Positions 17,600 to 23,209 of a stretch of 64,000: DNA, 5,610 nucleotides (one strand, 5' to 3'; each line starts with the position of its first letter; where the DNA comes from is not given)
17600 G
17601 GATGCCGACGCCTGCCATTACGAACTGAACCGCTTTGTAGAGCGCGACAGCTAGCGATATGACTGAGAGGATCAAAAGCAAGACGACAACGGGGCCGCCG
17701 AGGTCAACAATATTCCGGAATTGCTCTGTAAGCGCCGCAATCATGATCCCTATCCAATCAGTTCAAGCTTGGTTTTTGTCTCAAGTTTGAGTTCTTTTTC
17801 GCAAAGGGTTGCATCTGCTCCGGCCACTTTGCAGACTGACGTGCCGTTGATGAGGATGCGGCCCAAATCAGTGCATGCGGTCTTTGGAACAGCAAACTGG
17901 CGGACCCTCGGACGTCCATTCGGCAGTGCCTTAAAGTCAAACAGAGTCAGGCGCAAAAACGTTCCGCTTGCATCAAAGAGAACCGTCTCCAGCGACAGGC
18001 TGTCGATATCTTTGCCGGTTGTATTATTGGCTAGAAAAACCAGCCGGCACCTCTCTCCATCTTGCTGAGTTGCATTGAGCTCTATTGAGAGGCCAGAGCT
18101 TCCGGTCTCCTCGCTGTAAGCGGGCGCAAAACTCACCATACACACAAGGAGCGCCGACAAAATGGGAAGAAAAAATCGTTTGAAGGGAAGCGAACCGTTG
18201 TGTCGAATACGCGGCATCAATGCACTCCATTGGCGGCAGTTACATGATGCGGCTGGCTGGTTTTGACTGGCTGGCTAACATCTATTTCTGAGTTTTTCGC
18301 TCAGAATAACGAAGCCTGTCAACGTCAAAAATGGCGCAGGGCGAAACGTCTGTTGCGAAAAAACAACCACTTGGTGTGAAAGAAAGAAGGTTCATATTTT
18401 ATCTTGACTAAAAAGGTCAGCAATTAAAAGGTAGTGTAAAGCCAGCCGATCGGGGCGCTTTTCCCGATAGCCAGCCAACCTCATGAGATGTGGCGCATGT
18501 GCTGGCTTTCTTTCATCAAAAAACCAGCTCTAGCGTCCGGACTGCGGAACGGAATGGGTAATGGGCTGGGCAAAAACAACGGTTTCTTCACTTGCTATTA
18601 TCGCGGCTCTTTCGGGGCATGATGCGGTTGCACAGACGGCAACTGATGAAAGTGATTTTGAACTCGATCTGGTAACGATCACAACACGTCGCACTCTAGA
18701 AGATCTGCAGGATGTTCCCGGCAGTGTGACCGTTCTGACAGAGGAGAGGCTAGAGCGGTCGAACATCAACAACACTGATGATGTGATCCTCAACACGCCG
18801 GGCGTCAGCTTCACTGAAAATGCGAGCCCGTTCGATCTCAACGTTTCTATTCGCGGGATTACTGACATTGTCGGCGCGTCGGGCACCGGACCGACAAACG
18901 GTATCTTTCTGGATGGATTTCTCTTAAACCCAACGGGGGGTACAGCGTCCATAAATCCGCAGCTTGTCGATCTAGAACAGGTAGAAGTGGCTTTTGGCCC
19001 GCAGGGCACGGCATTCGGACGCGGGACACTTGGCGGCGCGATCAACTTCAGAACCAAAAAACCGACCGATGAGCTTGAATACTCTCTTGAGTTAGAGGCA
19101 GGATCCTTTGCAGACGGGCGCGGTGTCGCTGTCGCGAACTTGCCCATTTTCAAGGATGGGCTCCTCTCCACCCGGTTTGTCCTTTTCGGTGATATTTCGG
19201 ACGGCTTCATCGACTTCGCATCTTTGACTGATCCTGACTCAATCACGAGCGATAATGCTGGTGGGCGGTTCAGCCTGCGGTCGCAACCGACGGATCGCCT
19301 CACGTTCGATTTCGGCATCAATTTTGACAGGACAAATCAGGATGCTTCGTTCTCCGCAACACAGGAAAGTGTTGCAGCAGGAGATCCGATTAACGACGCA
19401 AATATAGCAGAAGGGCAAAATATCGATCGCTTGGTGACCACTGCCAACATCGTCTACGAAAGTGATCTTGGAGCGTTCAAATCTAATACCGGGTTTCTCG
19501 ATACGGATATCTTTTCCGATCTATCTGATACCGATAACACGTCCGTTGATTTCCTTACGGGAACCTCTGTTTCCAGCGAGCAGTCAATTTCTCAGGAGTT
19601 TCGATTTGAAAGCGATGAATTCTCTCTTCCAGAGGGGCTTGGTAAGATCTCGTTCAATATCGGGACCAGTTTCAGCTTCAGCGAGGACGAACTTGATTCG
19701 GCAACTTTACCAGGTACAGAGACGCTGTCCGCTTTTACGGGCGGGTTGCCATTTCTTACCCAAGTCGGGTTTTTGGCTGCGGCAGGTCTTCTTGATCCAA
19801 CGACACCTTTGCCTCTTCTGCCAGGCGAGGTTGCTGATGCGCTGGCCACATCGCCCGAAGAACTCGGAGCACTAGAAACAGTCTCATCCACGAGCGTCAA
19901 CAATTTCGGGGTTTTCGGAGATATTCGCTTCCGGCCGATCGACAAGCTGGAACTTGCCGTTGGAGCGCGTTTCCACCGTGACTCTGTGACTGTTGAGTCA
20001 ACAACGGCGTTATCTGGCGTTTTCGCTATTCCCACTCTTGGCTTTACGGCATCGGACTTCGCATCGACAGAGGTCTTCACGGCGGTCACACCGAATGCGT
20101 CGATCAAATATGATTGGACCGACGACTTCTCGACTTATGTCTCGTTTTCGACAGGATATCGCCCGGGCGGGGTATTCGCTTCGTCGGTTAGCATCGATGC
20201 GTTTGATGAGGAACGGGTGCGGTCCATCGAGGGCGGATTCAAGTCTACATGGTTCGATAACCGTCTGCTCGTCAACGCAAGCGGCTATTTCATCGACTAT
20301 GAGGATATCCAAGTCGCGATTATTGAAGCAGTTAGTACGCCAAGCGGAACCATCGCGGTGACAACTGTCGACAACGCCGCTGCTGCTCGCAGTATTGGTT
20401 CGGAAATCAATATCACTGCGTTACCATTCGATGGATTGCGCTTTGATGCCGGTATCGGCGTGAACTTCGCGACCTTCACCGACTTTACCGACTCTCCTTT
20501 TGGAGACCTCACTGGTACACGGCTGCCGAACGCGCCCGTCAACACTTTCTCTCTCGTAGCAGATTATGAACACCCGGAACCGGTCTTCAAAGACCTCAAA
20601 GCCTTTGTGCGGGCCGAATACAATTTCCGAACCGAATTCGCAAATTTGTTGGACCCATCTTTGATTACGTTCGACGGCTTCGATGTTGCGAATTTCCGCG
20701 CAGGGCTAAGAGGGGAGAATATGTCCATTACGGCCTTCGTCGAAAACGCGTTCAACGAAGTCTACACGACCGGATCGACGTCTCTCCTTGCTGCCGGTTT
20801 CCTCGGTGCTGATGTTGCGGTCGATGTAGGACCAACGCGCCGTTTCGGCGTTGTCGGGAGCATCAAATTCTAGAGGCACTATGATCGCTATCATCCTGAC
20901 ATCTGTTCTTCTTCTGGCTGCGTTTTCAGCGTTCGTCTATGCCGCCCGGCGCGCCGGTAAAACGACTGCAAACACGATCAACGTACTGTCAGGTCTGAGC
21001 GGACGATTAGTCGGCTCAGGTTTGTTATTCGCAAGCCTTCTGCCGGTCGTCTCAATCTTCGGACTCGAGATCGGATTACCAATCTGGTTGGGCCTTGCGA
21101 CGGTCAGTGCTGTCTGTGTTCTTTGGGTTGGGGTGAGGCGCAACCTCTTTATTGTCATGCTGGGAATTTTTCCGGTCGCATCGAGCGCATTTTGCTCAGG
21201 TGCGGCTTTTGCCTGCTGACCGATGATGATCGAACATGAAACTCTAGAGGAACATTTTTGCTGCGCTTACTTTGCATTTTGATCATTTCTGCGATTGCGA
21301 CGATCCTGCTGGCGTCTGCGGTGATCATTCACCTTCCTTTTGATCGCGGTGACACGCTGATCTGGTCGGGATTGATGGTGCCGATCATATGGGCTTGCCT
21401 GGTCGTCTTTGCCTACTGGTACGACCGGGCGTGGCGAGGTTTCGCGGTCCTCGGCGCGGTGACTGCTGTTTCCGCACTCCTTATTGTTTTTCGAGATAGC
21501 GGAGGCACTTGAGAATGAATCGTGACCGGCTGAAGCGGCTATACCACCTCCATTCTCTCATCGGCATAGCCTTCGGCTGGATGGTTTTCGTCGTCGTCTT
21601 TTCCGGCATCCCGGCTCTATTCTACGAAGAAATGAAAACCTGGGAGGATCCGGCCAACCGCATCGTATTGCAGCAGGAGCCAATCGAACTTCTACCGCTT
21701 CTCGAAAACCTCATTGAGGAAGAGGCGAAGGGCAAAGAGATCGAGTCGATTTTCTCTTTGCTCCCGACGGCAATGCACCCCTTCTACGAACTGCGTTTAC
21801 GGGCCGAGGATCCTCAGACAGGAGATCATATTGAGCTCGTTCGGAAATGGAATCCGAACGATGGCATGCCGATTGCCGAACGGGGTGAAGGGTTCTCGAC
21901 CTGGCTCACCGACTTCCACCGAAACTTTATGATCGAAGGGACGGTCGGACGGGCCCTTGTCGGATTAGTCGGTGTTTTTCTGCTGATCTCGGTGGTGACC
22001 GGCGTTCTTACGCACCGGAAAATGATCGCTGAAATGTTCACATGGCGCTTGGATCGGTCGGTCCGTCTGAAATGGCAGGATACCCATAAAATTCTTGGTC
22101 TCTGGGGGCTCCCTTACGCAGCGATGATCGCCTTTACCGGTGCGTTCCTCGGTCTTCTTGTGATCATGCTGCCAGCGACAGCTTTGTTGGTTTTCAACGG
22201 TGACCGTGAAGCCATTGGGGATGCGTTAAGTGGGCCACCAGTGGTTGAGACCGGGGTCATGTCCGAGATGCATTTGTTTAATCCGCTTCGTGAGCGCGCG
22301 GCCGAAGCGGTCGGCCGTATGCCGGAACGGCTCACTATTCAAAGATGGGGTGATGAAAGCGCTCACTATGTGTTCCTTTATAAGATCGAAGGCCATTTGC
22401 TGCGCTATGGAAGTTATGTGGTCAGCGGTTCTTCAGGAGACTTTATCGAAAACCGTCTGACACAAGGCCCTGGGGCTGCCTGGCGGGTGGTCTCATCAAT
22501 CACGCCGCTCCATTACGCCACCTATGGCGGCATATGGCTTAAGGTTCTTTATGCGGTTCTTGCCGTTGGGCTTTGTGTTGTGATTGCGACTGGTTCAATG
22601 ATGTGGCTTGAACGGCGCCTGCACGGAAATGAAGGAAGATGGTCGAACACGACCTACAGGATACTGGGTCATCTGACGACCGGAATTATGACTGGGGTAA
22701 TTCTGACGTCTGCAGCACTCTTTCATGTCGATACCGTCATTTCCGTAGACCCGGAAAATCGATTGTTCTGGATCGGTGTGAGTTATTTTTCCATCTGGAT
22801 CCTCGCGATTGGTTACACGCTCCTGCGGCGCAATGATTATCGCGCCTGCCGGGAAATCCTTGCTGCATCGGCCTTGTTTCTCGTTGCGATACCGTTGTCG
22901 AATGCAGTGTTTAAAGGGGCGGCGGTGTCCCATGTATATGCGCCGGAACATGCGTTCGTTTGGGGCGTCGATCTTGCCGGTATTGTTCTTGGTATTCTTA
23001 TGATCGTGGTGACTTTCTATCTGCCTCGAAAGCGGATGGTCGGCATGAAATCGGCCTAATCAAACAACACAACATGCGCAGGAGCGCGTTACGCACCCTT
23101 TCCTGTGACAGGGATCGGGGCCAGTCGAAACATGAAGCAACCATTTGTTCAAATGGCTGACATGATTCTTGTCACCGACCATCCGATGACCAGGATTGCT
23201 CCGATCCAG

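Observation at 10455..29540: A box matching no known operator, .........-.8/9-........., precedes every regulatory and energy-transduction operon of the iron region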

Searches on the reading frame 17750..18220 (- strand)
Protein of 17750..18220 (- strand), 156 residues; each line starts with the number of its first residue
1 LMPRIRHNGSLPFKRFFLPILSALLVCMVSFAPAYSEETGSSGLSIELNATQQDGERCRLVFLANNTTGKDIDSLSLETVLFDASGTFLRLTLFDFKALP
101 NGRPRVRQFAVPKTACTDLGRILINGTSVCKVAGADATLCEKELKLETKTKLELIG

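Call 12: search_protein_families(library=pfam, proteins=[window:17750-18220:-])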
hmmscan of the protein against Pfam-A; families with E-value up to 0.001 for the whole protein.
window:17750-18220:- (156 aa): 0 families

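Call 48: search_protein_families(library=ncbifam, proteins=[window:17750-18220:-])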
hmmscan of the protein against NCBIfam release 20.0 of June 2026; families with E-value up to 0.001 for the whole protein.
window:17750-18220:- (156 aa): 0 families

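Call 84: search_protein_families(library=pfam, proteins=[window:17750-18220:-], max_evalue=0.01)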
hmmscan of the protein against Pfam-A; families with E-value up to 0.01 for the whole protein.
window:17750-18220:- (156 aa): 1 family
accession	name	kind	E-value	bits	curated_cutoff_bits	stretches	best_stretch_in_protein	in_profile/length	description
PF11355.13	DUF3157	-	0.003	17.7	21.7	1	33-89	89-145/199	Protein of unknown function (DUF3157)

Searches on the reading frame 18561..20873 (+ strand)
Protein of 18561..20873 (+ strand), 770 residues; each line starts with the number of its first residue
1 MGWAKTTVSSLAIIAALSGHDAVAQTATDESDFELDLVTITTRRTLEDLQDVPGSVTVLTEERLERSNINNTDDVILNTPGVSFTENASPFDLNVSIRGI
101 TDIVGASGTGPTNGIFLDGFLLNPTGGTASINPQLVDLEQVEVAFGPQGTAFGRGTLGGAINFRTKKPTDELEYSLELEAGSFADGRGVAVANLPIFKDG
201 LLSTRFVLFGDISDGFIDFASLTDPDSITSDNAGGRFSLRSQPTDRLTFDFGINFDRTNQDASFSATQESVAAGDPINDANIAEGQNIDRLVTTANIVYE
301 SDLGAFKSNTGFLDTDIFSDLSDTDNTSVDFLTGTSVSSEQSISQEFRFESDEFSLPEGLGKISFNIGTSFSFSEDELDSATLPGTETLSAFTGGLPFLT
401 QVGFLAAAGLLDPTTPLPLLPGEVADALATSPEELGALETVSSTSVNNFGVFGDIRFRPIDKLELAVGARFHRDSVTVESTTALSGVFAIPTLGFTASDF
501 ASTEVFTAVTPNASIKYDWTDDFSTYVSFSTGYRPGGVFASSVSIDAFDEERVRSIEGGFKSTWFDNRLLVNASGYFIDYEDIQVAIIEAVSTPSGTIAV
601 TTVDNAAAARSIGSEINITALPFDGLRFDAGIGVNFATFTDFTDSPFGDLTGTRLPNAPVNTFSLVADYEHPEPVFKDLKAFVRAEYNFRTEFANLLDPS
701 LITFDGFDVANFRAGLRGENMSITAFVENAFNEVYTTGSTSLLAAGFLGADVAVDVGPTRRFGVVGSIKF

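Call 12: search_protein_families(library=pfam, proteins=[window:18561-20873:+])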
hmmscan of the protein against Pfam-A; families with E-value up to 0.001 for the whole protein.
window:18561-20873:+ (770 aa): 2 families
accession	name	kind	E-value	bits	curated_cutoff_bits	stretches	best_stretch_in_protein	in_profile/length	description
PF00593.30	TonB_dep_Rec_b-barrel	-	2.5e-33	117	27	1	316-729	38-435/436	TonB dependent receptor-like, beta-barrel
PF07715.20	Plug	-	1.2e-16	61.6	23.9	1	49-160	2-107/107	TonB-dependent Receptor Plug Domain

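Call 61: search_protein_families(library=ncbifam, proteins=[window:18561-20873:+], max_evalue=0.00001)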
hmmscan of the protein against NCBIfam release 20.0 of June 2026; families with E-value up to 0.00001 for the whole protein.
window:18561-20873:+ (770 aa): 20 families
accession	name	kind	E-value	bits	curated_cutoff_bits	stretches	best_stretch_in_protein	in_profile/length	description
TIGR01783.1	TonB-siderophor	subfamily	8.8e-45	153.5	223.5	2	51-221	1-163/649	TonB-dependent siderophore receptor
TIGR01785.1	TonB-hemin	subfamily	4.6e-27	94.8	316.85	2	35-173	1-136/677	TonB-dependent heme/hemoglobin receptor family protein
TIGR01786.1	TonB-hemlactrns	subfamily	9.4e-23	80.4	323.75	1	40-172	5-140/719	TonB-dependent hemoglobin/transferrin/lactoferrin family receptor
NF007447.0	PRK10003.1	equivalog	4.4e-16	58.4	666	2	450-617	452-595/727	ferric-rhodotorulic acid/ferric-coprogen receptor FhuE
NF049960.1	siderphRecptFauA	equivalog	3.9e-15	55.3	900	1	20-210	47-226/727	TonB-dependent alcaligin siderophore receptor FauA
NF010010.0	PRK13483.1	equivalog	1.1e-11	43.5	927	1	6-180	7-177/660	ligand-gated channel protein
NF010038.0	PRK13513.1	equivalog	2.3e-11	43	942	1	5-180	7-179/659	ligand-gated channel protein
NF050067.1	TonBEntbctnRecCfrA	equivalog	7.1e-11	41.1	1200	1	24-180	15-172/698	TonB-dependent ferric enterobactin receptor CfrA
NF007465.0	PRK10044.1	equivalog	2.6e-10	39.2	803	1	41-172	68-193/726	ferrichrome porin FhuA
NF010051.0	PRK13528.1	subfamily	2.9e-10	39.1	583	1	10-354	12-359/727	FepA family TonB-dependent siderophore receptor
NF007349.0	PRK09840.1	equivalog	1.5e-09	36.5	686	1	25-196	46-205/760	catecholate siderophore receptor Fiu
NF007478.2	PRK10064.1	equivalog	4.5e-09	35.1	745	1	34-171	29-163/663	catecholate siderophore receptor CirA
NF010651.0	PRK14050.1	equivalog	1.8e-08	33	884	1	25-180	52-200/730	TonB-dependent siderophore receptor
NF047944.1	FoxamRcptFoxA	equivalog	3.9e-08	32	1300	1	12-190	12-186/697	ferrioxamine B receptor FoxA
NF010011.0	PRK13484.1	equivalog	7.7e-08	31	1197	1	22-171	17-164/682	IreA family TonB-dependent siderophore receptor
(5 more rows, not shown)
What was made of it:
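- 18561..23059 (+): Operon of a TBDR (siderophore-type), a DUF3325-like protein, a small membrane ORF and PepSY_TM. Pfam and NCBIfam (calls 12, 61).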

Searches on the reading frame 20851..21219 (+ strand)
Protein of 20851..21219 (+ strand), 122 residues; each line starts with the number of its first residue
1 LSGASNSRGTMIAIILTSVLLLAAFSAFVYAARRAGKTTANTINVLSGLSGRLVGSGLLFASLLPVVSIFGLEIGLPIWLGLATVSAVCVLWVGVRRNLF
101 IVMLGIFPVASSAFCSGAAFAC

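Call 12: search_protein_families(library=pfam, proteins=[window:20851-21219:+])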
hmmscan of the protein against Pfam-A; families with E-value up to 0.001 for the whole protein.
window:20851-21219:+ (122 aa): 1 family
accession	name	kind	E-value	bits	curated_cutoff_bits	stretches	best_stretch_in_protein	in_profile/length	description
PF11804.13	DUF3325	-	0.00038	21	26.8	1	18-90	4-77/101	Protein of unknown function (DUF3325)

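Call 61: search_protein_families(library=ncbifam, proteins=[window:20851-21219:+], max_evalue=0.00001)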
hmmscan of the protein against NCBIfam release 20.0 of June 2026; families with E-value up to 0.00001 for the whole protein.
window:20851-21219:+ (122 aa): 0 families

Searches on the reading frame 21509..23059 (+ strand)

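Call 12: search_protein_families(library=pfam, proteins=[window:21509-23059:+])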
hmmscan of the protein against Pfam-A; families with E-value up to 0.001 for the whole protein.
window:21509-23059:+ (516 aa): 1 family
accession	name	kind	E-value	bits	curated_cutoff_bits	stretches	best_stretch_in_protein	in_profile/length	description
PF03929.21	PepSY_TM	-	2.6e-51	175.7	28.8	1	13-369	2-295/295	PepSY-associated TM region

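Call 61: search_protein_families(library=ncbifam, proteins=[window:21509-23059:+], max_evalue=0.00001)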
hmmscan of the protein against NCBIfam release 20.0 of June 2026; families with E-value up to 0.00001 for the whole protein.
window:21509-23059:+ (516 aa): 0 families
